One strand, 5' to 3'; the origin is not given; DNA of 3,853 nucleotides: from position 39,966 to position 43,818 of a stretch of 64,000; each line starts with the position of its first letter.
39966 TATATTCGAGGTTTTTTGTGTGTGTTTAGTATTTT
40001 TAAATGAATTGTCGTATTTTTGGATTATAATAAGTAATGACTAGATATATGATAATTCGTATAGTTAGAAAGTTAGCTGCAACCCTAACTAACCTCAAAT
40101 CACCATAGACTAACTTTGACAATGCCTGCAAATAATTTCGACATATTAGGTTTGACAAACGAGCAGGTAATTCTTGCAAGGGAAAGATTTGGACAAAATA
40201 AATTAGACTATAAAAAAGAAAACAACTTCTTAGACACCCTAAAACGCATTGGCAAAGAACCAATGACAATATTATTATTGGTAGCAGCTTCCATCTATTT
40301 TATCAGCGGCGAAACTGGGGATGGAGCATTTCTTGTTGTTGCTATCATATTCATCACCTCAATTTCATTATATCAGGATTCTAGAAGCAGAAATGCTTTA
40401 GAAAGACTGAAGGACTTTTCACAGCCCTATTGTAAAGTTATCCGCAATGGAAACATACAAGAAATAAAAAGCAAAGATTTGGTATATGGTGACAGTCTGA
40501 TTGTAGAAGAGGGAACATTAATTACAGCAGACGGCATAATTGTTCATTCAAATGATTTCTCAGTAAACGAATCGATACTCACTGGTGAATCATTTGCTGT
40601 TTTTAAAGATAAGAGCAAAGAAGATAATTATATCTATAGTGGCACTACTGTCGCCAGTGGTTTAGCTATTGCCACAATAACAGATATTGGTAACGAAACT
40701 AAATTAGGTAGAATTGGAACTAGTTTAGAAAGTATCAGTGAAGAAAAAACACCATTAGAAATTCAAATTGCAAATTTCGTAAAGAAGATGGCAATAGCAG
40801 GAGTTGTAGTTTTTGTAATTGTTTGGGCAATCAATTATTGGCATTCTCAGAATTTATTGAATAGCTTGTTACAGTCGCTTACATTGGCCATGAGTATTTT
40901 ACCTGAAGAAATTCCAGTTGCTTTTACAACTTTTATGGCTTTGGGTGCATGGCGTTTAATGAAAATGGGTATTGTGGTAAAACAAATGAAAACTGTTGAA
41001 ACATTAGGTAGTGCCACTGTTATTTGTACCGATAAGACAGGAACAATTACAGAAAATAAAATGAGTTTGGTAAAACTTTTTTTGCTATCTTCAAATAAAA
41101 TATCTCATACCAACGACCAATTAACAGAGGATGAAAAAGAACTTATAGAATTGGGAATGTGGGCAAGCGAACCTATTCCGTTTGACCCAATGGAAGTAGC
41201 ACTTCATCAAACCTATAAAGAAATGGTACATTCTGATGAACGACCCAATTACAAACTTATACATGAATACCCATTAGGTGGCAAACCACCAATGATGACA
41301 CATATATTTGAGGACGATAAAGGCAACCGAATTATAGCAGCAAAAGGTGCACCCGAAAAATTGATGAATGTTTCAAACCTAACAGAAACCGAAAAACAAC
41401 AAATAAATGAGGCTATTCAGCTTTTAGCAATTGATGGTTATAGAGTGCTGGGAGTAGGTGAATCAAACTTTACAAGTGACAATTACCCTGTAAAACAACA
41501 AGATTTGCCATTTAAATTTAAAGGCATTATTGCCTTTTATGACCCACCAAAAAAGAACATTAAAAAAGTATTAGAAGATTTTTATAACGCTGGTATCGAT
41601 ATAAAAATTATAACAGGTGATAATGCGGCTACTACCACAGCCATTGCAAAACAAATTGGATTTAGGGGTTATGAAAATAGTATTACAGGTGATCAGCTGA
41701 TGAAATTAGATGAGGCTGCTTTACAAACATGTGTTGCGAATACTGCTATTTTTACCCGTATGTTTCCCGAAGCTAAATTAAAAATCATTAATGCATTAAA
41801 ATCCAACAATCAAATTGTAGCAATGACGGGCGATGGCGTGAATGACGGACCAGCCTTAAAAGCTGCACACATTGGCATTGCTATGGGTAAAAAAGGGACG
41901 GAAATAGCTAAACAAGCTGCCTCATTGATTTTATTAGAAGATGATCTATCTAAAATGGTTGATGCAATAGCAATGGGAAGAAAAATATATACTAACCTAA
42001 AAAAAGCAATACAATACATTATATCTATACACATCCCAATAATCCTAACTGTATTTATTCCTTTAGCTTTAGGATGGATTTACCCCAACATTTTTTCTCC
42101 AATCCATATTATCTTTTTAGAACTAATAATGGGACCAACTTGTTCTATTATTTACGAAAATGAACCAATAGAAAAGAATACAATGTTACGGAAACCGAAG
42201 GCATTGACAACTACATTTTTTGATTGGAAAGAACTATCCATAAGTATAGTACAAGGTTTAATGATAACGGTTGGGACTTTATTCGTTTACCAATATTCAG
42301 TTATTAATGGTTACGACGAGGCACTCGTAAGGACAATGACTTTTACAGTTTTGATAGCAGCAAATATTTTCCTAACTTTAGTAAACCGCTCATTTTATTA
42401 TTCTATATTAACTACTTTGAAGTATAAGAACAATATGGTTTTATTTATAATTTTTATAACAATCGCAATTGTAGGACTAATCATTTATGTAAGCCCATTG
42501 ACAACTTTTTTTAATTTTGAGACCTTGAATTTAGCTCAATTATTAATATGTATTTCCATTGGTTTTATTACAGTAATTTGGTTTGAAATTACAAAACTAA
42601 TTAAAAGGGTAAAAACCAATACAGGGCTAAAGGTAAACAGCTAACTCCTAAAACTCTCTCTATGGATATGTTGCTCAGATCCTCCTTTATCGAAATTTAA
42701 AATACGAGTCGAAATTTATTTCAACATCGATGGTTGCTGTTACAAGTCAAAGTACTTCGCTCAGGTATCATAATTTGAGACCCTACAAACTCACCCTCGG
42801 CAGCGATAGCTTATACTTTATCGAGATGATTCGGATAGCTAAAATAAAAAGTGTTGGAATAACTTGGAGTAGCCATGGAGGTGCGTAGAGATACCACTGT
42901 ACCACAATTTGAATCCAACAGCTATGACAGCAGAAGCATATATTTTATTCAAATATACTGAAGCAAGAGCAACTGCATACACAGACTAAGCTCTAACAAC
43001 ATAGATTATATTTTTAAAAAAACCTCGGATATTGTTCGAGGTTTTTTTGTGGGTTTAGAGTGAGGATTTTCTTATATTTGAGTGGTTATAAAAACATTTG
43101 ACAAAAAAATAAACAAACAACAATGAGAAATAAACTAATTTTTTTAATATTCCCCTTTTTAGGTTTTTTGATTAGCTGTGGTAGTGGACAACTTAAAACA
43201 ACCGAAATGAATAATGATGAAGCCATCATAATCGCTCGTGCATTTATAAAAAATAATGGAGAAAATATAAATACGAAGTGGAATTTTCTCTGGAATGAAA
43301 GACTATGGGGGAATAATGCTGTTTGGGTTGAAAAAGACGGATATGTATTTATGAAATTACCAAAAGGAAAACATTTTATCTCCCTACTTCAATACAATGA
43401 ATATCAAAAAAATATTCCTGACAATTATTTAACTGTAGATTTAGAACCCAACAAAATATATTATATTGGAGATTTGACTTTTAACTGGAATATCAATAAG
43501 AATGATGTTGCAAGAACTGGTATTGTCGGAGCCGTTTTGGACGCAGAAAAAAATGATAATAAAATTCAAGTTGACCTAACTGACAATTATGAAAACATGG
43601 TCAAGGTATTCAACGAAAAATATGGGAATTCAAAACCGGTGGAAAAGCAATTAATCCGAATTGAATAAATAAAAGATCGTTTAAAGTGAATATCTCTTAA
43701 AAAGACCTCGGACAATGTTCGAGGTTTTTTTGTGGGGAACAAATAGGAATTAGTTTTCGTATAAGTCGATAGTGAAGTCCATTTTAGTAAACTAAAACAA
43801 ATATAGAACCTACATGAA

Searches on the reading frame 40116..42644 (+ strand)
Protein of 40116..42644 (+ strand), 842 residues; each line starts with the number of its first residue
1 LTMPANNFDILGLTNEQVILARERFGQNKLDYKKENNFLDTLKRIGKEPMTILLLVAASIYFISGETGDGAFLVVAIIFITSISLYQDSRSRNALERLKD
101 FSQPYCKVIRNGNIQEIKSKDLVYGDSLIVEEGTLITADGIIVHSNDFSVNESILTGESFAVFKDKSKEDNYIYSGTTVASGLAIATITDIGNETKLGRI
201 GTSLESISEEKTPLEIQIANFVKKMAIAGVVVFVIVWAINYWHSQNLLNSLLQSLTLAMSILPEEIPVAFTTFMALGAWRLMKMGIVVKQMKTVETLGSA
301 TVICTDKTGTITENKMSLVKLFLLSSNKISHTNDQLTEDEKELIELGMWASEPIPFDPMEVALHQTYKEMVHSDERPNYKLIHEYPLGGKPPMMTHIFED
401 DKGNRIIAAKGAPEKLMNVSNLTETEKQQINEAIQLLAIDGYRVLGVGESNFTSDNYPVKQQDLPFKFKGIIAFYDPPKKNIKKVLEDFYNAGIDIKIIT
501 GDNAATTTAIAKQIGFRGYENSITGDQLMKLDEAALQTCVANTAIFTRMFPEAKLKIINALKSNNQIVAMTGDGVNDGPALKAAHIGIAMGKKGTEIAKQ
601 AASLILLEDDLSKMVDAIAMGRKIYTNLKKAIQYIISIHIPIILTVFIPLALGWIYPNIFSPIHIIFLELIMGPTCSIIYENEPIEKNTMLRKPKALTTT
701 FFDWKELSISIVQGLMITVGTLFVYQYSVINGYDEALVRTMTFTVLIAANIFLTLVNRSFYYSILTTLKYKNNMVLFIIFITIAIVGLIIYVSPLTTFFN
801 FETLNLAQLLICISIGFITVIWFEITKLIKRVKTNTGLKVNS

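Call 9: search_protein_families(library=pfam, proteins=[window:40116-42644:+])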
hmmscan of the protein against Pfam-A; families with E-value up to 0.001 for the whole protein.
window:40116-42644:+ (842 aa): 5 families
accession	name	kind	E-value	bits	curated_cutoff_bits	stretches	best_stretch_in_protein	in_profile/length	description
PF00122.25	E1-E2_ATPase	-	2.6e-45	154.6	28.1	1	102-283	3-180/181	E1-E2 ATPase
PF00689.26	Cation_ATPase_C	-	9.5e-35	120.4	27.3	1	657-829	1-175/175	Cation transporting ATPase, C-terminus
PF00702.32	Hydrolase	-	8.2e-15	56.1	26.4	1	302-585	3-191/191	haloacid dehalogenase-like hydrolase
PF00690.31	Cation_ATPase_N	-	3.3e-07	30.3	20.4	1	12-59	20-67/69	Cation transporter/ATPase, N-terminus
PF08282.18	Hydrolase_3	-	0.00059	20.1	20.9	0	556-606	194-243/255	haloacid dehalogenase-like hydrolase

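Call 14: find_encoding_contigs(protein=window:40116-42644:+, flank=10000, max_places=10)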
Protein window:40116-42644:+ (842 aa): no gene with exactly this product is on record in the collection.

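Call 58: find_homologous_proteins(query=window:40122-42644:+, max_evalue=1e-100)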
Query window:40122-42644:+ (840 aa): 8000 proteins with E <= 1e-100 among 8000 candidates; the best 120 are listed.
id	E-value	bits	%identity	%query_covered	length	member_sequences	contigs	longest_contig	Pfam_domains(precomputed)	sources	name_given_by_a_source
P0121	0.0e+0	1849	100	100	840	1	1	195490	PF00702.33,PF13246.13,PF00689.27,PF00690.32,PF00122.26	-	-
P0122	0.0e+0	1641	88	99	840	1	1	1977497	PF00702.33,PF13246.13,PF00689.27,PF00690.32,PF00122.26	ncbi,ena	-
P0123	0.0e+0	1628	87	100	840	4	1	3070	PF00702.33,PF13246.13,PF00689.27,PF00690.32,PF00122.26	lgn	-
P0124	0.0e+0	1624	87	99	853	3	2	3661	PF00702.33,PF13246.13,PF00689.27,PF00690.32,PF00122.26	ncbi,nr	ncbi:MAG: cation-translocating P-type ATPase [Saprospiraceae bacterium]|nr:cation-translocating P-ty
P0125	0.0e+0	1613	87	99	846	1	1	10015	PF00702.33,PF13246.13,PF00689.27,PF00690.32,PF00122.26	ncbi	-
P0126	0.0e+0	1601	86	100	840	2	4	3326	PF00702.33,PF13246.13,PF00689.27,PF00690.32,PF00122.26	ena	-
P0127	0.0e+0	1599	86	99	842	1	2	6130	PF00702.33,PF13246.13,PF00689.27,PF00690.32,PF00122.26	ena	-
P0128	0.0e+0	1599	86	99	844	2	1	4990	PF00702.33,PF13246.13,PF00689.27,PF00690.32,PF00122.26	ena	-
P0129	0.0e+0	1598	86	99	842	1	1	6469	PF00702.33,PF13246.13,PF00689.27,PF00690.32,PF00122.26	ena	-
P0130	0.0e+0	1597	86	100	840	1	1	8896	PF00702.33,PF13246.13,PF00689.27,PF00690.32,PF00122.26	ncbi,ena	-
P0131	0.0e+0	1597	87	99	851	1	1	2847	PF00702.33,PF13246.13,PF00689.27,PF00690.32,PF00122.26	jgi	-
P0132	0.0e+0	1596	86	99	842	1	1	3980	PF00702.33,PF13246.13,PF00689.27,PF00690.32,PF00122.26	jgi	-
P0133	0.0e+0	1595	86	99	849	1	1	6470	PF00702.33,PF13246.13,PF00689.27,PF00690.32,PF00122.26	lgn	-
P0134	0.0e+0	1595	85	100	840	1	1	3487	PF00702.33,PF13246.13,PF00689.27,PF00690.32,PF00122.26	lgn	-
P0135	0.0e+0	1594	86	99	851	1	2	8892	PF00702.33,PF13246.13,PF00689.27,PF00690.32,PF00122.26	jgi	jgi:Ca2+-transporting ATPase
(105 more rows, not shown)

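Call 59: find_encoding_contigs(protein=P0122, flank=8000, max_places=3)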
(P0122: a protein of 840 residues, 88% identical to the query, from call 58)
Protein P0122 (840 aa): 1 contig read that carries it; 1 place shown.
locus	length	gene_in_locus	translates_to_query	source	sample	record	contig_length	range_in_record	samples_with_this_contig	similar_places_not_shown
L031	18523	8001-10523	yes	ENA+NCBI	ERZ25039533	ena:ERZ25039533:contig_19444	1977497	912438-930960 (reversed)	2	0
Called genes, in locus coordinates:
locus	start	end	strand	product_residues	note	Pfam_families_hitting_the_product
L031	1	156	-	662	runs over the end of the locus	PF05649:Peptidase_M13_N, PF01431:Peptidase_M13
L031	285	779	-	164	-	PF01548:DEDD_Tnp_IS110 (weak)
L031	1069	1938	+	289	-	PF00165:HTH_AraC (weak), PF12833:HTH_18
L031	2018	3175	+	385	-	PF00756:Esterase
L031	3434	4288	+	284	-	PF00561:Abhydrolase_1, PF12146:Hydrolase_4 (weak), PF12697:Abhydrolase_6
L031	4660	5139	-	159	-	PF02276:CytoC_RC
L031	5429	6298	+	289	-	PF00756:Esterase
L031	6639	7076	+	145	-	PF13442:Cytochrome_CBB3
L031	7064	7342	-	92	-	-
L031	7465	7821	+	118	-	-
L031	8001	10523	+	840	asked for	PF00690:Cation_ATPase_N (weak), PF00122:E1-E2_ATPase, PF00702:Hydrolase, PF13246:Cation_ATPase, PF00689:Cation_ATPase_C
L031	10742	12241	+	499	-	PF07690:MFS_1, PF00854:PTR2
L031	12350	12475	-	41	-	-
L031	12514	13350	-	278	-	PF05593:RHS_repeat (faint)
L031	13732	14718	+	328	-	PF20240:DUF6597, PF00165:HTH_AraC (faint), PF12833:HTH_18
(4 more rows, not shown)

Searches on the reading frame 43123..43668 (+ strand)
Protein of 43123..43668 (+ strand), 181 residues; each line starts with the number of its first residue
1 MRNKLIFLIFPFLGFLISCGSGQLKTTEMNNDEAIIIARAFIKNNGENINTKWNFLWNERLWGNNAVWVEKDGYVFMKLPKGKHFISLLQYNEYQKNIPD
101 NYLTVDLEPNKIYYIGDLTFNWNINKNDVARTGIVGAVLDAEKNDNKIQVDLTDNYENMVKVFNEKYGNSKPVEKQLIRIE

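Call 9: search_protein_families(library=pfam, proteins=[window:43123-43668:+])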
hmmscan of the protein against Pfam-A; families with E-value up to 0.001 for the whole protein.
window:43123-43668:+ (181 aa): 0 families

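Call 13: find_encoding_contigs(protein=window:43123-43668:+, flank=10000, max_places=10)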
Protein window:43123-43668:+ (181 aa): 2 contigs read that carry it; 2 places shown.
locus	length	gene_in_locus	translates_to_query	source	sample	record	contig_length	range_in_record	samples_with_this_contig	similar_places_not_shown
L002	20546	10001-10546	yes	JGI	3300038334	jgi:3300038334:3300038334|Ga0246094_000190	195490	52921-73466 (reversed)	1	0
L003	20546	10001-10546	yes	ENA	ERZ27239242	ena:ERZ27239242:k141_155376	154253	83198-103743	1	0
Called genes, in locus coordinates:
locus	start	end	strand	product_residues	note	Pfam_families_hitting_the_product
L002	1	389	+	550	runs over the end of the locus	-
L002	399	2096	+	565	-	PF07732:Cu-oxidase_3, PF07731:Cu-oxidase_2, PF18962:Por_Secre_tail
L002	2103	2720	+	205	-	PF00578:AhpC-TSA, PF08534:Redoxin, PF13905:Thioredoxin_8 (faint)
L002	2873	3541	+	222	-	-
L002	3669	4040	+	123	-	PF26421:Avidin_like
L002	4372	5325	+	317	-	PF00106:adh_short, PF08659:KR, PF13561:adh_short_C2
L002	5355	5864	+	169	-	-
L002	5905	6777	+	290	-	PF12833:HTH_18, PF00165:HTH_AraC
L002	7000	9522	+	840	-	PF00690:Cation_ATPase_N (weak), PF00122:E1-E2_ATPase, PF00702:Hydrolase, PF13246:Cation_ATPase, PF00689:Cation_ATPase_C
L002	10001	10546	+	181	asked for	-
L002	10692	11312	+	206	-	-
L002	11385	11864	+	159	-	PF08818:DUF1801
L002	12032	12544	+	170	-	-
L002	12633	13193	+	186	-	-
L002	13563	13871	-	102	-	-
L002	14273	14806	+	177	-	PF09335:VTT_dom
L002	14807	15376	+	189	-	PF00857:Isochorismatase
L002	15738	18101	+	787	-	PF07715:Plug, PF00593:TonB_dep_Rec_b-barrel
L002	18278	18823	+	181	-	-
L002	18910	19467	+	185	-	-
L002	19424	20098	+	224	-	-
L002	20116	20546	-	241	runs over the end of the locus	PF06912:DUF1275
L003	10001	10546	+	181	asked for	-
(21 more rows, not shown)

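Call 28: search_protein_families(library=pfam, proteins=[window:43123-43668:+], max_evalue=0.01)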
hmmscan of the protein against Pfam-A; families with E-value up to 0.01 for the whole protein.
window:43123-43668:+ (181 aa): 1 family
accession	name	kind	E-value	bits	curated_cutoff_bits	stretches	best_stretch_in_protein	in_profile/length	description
PF23662.1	DUF7152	-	0.004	17.9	27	1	78-122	50-95/100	Domain of unknown function (DUF7152)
